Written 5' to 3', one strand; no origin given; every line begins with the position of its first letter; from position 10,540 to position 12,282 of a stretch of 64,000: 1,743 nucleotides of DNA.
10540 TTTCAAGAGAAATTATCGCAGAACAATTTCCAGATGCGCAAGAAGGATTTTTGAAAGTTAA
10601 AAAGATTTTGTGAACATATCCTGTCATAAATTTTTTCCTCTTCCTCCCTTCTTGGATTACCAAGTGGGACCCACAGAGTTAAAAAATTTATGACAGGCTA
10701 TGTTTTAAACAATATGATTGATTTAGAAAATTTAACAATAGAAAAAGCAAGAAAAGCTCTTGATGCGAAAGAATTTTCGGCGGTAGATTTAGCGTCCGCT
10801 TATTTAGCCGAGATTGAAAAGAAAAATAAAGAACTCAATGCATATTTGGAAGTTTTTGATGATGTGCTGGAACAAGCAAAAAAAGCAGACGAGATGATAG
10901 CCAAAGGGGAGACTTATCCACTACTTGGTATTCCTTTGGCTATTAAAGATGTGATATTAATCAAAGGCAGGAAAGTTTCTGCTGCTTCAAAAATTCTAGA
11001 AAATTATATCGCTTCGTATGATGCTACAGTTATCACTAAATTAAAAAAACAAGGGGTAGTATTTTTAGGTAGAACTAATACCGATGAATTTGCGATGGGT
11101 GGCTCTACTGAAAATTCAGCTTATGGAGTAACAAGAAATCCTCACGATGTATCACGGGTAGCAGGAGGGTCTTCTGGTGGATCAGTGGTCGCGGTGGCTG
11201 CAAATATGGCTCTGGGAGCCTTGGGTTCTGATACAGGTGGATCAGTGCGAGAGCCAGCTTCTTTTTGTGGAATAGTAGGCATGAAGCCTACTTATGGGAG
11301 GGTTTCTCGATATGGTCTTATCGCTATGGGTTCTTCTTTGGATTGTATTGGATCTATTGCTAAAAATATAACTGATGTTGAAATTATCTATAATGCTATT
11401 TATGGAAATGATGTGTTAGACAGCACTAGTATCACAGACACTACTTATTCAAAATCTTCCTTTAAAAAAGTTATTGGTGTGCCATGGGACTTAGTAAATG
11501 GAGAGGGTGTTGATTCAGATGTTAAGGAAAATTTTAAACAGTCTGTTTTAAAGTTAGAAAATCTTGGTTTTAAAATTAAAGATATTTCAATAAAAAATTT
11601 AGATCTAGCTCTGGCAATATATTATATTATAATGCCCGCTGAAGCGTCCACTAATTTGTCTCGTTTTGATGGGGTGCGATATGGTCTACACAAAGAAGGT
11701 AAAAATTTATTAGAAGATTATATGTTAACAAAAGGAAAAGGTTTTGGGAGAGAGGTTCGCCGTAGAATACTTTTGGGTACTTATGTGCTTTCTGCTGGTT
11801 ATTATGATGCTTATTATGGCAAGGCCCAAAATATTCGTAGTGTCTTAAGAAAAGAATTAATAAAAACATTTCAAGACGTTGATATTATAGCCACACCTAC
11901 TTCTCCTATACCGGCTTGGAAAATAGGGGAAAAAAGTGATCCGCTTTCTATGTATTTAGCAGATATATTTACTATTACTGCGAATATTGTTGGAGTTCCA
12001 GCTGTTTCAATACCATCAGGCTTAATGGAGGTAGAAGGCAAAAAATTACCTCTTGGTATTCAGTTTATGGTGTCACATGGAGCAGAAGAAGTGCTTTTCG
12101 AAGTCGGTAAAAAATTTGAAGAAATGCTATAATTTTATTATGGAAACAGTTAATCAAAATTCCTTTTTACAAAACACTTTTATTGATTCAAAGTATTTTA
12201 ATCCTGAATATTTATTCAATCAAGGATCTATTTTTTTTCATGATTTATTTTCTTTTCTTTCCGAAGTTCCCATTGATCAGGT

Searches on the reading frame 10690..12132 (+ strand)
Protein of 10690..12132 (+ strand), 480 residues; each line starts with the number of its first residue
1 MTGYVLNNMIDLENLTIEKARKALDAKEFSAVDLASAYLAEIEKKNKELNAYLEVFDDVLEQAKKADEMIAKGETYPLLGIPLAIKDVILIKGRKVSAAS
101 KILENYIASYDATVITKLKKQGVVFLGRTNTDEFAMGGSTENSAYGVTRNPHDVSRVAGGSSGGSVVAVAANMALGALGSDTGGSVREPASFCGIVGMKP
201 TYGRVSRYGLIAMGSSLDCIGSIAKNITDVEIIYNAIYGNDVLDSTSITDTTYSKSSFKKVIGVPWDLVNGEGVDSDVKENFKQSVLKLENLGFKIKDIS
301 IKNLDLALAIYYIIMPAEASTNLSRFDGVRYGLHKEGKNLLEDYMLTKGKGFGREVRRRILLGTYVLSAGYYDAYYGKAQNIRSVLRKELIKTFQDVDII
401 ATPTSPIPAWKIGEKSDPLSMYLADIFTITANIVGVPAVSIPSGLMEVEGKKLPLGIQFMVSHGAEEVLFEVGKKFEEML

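Call 65: search_protein_families(library=pfam, proteins=[window:10690-12132:+], max_evalue=0.0001)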
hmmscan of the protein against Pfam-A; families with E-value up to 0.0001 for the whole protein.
window:10690-12132:+ (480 aa): 1 family
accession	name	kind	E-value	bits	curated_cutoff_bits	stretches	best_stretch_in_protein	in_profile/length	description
PF01425.27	Amidase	-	6.9e-134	447.7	27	1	34-469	2-444/445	Amidase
